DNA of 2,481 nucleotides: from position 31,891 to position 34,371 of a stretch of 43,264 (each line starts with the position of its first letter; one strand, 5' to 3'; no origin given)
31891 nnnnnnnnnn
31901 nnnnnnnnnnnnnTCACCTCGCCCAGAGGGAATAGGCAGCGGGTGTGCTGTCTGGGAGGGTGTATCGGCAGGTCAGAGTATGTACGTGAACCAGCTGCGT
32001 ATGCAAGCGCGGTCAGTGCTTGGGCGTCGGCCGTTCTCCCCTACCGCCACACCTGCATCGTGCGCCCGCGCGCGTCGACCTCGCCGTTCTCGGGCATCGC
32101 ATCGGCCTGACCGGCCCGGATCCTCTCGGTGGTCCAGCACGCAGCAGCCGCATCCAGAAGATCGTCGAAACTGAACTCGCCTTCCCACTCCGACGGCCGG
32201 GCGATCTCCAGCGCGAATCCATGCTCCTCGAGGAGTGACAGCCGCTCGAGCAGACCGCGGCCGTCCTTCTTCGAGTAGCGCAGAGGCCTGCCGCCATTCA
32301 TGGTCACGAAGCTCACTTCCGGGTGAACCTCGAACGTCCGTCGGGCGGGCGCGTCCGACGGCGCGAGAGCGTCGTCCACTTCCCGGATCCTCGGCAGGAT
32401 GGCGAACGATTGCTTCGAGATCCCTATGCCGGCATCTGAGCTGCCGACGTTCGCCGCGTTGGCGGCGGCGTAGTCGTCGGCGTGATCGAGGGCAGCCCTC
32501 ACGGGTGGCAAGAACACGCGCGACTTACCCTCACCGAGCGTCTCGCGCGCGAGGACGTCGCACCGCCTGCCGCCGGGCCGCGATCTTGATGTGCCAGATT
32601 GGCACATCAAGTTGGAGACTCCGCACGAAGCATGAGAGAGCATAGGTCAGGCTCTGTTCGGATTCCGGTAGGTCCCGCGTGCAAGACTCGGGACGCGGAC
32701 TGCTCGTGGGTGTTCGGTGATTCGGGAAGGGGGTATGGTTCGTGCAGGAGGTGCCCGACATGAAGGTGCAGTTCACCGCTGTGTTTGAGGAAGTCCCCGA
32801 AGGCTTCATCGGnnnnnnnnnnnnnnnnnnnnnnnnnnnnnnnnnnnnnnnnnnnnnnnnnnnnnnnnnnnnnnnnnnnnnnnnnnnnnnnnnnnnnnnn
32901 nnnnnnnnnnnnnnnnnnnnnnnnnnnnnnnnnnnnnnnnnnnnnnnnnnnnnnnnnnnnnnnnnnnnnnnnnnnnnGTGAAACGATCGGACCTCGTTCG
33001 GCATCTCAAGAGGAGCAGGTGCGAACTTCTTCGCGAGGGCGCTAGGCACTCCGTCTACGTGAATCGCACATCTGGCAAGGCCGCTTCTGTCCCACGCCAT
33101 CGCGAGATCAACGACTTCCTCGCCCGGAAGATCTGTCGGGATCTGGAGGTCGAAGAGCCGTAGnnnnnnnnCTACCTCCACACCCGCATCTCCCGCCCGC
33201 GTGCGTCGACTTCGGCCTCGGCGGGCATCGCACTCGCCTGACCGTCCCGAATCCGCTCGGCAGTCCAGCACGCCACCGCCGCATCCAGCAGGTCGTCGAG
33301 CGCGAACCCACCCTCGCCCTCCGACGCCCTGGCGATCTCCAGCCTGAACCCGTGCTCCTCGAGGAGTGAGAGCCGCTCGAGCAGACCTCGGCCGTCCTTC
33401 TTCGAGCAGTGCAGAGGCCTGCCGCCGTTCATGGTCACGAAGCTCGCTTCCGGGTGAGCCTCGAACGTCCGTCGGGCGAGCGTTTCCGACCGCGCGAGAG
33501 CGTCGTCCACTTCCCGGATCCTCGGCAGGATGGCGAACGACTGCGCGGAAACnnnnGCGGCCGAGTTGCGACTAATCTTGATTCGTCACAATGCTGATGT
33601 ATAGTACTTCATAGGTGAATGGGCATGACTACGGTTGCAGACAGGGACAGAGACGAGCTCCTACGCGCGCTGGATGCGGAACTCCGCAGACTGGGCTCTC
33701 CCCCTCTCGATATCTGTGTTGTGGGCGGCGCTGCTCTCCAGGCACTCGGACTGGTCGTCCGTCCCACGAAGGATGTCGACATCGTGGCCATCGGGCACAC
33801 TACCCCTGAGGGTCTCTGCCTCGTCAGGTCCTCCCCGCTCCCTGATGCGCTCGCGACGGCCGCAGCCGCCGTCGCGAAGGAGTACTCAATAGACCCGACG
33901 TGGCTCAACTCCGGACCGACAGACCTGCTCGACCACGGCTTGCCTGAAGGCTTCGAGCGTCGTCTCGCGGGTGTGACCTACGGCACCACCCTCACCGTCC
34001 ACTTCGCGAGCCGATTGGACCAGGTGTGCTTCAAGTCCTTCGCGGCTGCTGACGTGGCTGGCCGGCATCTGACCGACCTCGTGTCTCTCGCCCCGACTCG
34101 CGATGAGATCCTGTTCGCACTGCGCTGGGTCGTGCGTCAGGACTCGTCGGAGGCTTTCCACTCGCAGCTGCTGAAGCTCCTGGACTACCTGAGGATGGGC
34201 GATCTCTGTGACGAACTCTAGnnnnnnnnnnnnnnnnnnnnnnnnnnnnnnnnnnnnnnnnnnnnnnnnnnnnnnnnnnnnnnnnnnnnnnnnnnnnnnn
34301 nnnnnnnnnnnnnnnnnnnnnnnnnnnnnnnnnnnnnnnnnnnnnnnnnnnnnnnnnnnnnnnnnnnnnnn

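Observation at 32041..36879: DUF429 gene shattered into four copies interleaved with plus-strand TA-like cassettes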

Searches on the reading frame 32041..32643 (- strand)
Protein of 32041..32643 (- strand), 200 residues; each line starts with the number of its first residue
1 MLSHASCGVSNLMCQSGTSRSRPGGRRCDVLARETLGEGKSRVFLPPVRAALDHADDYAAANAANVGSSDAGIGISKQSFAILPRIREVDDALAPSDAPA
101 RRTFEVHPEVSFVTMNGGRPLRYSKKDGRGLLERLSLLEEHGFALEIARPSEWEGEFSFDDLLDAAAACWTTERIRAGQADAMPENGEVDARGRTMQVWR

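Call 8: search_protein_families(library=pfam, proteins=[window:32041-32643:-], max_evalue=0.01)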
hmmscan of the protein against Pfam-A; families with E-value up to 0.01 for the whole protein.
window:32041-32643:- (200 aa): 1 family
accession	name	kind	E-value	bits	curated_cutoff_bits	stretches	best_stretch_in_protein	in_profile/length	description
PF04250.19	DUF429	-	8.5e-38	130.7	23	1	21-186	51-211/214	Protein of unknown function (DUF429)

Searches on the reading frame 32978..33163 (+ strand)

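Call 8: search_protein_families(library=pfam, proteins=[window:32978-33163:+], max_evalue=0.01)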
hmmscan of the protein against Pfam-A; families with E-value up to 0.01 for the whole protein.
window:32978-33163:+ (61 aa): 1 family
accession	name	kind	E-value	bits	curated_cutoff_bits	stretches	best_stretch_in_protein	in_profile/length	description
PF07927.17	HicA_toxin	-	1.5e-06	28.6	27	1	4-57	2-57/58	HicA toxin of bacterial toxin-antitoxin,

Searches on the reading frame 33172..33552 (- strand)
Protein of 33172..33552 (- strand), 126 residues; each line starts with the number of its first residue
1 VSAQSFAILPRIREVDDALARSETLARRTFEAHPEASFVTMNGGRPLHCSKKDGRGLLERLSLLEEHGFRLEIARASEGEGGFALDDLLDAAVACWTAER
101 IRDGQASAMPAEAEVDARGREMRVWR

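Call 8: search_protein_families(library=pfam, proteins=[window:33172-33552:-], max_evalue=0.01)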
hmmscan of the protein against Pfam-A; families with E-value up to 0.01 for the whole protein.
window:33172-33552:- (126 aa): 1 family
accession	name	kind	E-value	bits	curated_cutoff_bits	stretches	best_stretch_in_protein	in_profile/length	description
PF04250.19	DUF429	-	6.8e-27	95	23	1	1-114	101-213/214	Protein of unknown function (DUF429)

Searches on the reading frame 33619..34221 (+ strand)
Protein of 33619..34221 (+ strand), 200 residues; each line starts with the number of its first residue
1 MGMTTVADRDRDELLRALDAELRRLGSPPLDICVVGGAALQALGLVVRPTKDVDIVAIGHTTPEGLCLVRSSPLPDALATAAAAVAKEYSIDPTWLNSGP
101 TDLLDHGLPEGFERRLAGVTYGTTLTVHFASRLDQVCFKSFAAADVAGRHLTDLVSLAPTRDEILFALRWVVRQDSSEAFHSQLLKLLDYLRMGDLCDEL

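Call 8: search_protein_families(library=pfam, proteins=[window:33619-34221:+], max_evalue=0.01)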
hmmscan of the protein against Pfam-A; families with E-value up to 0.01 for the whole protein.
window:33619-34221:+ (200 aa): 1 family
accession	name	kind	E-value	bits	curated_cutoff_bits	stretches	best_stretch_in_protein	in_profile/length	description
PF19502.5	DUF6036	-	0.00035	20.8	23.6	0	15-56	3-46/164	Nucleotidyltransferase of unknown function (DUF6036)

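Call 17: search_protein_families(library=padloc, proteins=[window:33619-34221:+], max_evalue=0.01)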
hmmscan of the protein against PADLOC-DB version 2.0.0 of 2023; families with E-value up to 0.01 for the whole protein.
window:33619-34221:+ (200 aa): 0 families

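Call 70: search_protein_families(library=ncbifam, proteins=[window:33619-34221:+], max_evalue=0.01)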
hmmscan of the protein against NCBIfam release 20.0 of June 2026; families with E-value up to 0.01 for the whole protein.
window:33619-34221:+ (200 aa): 0 families

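Call 96: search_protein_families(library=phrogs, proteins=[window:33619-34221:+], max_evalue=0.001)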
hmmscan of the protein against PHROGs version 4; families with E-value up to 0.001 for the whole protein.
window:33619-34221:+ (200 aa): 0 families
